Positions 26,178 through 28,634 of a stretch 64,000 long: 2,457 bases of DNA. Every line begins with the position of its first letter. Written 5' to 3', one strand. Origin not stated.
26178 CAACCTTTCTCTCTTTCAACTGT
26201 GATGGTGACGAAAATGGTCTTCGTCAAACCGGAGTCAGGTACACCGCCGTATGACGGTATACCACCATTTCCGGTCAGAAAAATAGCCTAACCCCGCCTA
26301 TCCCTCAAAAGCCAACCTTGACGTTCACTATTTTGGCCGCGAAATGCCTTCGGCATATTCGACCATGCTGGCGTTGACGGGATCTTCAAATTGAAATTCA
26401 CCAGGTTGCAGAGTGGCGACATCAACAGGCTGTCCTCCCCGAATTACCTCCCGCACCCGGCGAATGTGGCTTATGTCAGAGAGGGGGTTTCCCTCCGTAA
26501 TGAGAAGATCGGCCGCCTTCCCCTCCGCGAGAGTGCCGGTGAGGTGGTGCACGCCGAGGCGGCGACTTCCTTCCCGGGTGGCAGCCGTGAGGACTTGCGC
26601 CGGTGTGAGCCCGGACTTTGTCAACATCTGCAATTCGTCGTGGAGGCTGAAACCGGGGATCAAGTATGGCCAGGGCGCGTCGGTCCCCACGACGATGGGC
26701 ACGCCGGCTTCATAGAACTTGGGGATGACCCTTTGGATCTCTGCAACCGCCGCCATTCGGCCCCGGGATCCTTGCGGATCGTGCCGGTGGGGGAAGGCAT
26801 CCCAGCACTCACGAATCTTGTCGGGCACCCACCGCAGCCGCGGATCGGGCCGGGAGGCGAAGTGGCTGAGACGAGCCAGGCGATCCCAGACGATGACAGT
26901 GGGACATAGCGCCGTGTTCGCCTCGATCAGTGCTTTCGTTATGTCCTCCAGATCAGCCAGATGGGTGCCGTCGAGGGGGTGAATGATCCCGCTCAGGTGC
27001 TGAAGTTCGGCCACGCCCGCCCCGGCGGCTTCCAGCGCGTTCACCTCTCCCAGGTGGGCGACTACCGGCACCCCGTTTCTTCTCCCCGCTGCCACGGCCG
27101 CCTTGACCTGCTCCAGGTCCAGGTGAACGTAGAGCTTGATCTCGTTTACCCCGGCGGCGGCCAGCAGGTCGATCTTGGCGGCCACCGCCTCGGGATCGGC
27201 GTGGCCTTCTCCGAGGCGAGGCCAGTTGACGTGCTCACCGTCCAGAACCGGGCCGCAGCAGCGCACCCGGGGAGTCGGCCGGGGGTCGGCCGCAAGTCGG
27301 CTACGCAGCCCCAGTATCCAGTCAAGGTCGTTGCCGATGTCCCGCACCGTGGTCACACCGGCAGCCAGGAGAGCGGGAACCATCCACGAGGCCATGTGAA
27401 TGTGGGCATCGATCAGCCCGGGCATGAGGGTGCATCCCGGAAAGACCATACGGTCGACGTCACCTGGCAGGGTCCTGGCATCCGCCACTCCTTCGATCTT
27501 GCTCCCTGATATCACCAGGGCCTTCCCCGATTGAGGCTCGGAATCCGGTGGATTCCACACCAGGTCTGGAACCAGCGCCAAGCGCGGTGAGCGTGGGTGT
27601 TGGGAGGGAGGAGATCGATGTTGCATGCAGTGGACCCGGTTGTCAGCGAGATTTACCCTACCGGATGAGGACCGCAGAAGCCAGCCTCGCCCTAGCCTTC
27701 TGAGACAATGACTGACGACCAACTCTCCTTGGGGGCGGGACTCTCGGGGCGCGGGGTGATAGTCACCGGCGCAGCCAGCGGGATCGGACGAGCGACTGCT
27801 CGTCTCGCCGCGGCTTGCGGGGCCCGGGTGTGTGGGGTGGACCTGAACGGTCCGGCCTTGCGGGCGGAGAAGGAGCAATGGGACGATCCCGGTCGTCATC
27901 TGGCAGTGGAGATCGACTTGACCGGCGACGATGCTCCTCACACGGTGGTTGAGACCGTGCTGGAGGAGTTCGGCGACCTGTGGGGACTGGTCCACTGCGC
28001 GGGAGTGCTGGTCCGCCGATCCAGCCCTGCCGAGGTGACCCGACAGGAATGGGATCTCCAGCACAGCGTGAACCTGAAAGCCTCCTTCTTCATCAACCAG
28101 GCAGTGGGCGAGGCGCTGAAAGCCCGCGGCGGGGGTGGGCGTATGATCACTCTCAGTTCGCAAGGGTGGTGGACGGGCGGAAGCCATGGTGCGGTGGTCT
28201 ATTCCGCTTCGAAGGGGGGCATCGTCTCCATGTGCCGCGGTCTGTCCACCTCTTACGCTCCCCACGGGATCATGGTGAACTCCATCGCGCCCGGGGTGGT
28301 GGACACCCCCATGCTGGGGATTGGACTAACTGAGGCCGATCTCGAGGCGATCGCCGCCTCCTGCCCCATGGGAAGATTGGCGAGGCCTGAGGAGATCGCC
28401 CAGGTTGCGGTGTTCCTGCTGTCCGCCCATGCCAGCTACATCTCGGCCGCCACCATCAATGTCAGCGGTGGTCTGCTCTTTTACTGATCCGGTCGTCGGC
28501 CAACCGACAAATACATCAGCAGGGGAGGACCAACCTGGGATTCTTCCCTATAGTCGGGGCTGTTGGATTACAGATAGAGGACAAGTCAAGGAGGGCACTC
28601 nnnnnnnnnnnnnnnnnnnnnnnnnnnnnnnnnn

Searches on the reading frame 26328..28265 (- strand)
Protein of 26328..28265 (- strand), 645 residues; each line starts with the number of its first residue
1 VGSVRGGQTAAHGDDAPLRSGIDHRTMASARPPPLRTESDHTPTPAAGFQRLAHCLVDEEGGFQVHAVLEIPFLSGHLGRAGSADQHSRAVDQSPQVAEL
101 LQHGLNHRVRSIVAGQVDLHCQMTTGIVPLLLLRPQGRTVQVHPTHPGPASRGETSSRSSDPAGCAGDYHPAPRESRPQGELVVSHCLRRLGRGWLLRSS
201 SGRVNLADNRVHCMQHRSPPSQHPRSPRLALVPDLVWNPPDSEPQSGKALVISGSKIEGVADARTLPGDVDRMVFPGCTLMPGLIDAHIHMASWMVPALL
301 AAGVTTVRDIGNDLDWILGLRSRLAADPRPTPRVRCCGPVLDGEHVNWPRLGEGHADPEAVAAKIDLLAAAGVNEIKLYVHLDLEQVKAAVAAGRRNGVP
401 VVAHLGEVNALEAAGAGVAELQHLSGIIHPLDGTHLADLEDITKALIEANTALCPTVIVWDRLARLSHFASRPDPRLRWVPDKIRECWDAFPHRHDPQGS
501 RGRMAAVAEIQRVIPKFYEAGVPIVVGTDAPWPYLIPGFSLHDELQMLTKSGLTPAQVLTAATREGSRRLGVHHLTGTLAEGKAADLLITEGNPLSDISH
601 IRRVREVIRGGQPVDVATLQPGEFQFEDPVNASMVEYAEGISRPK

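Call 12: search_protein_families(library=pfam, proteins=[window:26328-28265:-])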
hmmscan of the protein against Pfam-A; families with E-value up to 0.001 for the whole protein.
window:26328-28265:- (645 aa): 2 families
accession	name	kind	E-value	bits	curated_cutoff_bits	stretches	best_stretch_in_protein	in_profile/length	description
PF01979.26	Amidohydro_1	-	7.5e-22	78.5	25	1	279-613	1-344/345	Amidohydrolase family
PF07969.17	Amidohydro_3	-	3.9e-12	46.8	29.7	1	519-614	364-471/472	Amidohydrolase family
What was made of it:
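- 26328..27500 (-): Amidohydro_1-family hydrolase, divergently transcribed (start approximate). Pfam Amidohydro_1 78.5 bits (call 12).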

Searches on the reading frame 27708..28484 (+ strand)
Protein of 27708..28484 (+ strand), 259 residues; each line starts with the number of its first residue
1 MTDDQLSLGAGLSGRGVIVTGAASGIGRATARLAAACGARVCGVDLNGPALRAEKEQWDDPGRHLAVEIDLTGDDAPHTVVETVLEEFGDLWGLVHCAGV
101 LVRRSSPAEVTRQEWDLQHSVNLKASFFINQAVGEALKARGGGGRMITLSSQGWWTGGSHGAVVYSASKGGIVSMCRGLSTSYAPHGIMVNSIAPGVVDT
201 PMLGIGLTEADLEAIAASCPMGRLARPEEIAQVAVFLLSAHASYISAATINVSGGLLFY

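Call 9: search_protein_families(library=pfam, proteins=[window:27708-28484:+])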
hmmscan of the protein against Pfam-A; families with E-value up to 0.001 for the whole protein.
window:27708-28484:+ (259 aa): 3 families
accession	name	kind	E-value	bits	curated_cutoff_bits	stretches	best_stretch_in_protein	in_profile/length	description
PF13561.12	adh_short_C2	-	1.1e-51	176.2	27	1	21-256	1-235/236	Enoyl-(Acyl carrier protein) reductase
PF00106.31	adh_short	-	5.3e-39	134.2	26.6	1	17-203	3-187/195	short chain dehydrogenase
PF08659.16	KR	-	1.2e-05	25.7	22.6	1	17-153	3-138/180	KR domain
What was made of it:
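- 27708..28487 (+): SDR oxidoreductase, the conserved immediate neighbour of CER. Pfam adh_short_C2 176 bits (call 9).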

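Call 10: search_protein_families(library=ncbifam, proteins=[window:27708-28484:+])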
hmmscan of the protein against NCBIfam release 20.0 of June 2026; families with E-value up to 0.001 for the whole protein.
window:27708-28484:+ (259 aa): 220 families (the best 25 are shown)
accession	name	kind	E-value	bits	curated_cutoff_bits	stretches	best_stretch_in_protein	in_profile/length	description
NF005559.1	PRK07231.1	subfamily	6.2e-51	173.3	215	1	12-257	2-248/249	glucose 1-dehydrogenase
NF005309.0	PRK06841.1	subfamily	2.7e-50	171.2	286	1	11-255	12-251/255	GolD/DthD family dehydrogenase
NF004198.0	PRK05653.1-3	equivalog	2.2e-47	161.6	296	1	12-256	5-246/248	3-oxoacyl-ACP reductase FabG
NF009466.0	PRK12826.1-2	subfamily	1.9e-46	158.6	222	1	15-256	4-244/248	3-oxoacyl-ACP reductase FabG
NF005472.0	PRK07067.1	equivalog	2.4e-46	158.4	338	1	12-255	4-253/257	L-iditol 2-dehydrogenase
NF004791.0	PRK06138.1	equivalog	1.9e-45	155.1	312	1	12-257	3-250/252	SDR family oxidoreductase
NF005067.0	PRK06484.1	equivalog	2.9e-45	154.8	713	1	14-258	9-253/524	short chain dehydrogenase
NF052558.1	MBtsdlDhBudC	equivalog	2.4e-44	151.8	270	1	14-256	3-241/250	meso-2,3-butanediol dehydrogenase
TIGR01830.1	3oxo_ACP_reduc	equivalog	1.6e-43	149.1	297.75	1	17-256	1-238/239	3-oxoacyl-[acyl-carrier-protein] reductase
NF009468.0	PRK12826.1-4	equivalog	6.4e-43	147.3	318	1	12-257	5-248/256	SDR family oxidoreductase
NF005681.0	PRK07478.1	subfamily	1.2e-42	146.1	267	1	12-256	4-249/254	SDR family oxidoreductase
NF053701.1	CsHdxCHCADhChcB2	equivalog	1.5e-42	145.8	350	1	13-256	2-242/245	cis-4-hydroxycyclohexanecarboxylate dehydrogenase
NF004197.0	PRK05653.1-1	equivalog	6.7e-42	143.8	332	1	12-257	5-247/249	3-oxoacyl-ACP reductase FabG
TIGR01832.1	kduD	equivalog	1.8e-40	139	338.85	1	12-257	3-246/248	2-dehydro-3-deoxy-D-gluconate 5-dehydrogenase KduD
NF004200.0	PRK05653.1-5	equivalog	2.1e-40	138.8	273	1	16-256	4-241/242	3-oxoacyl-ACP reductase FabG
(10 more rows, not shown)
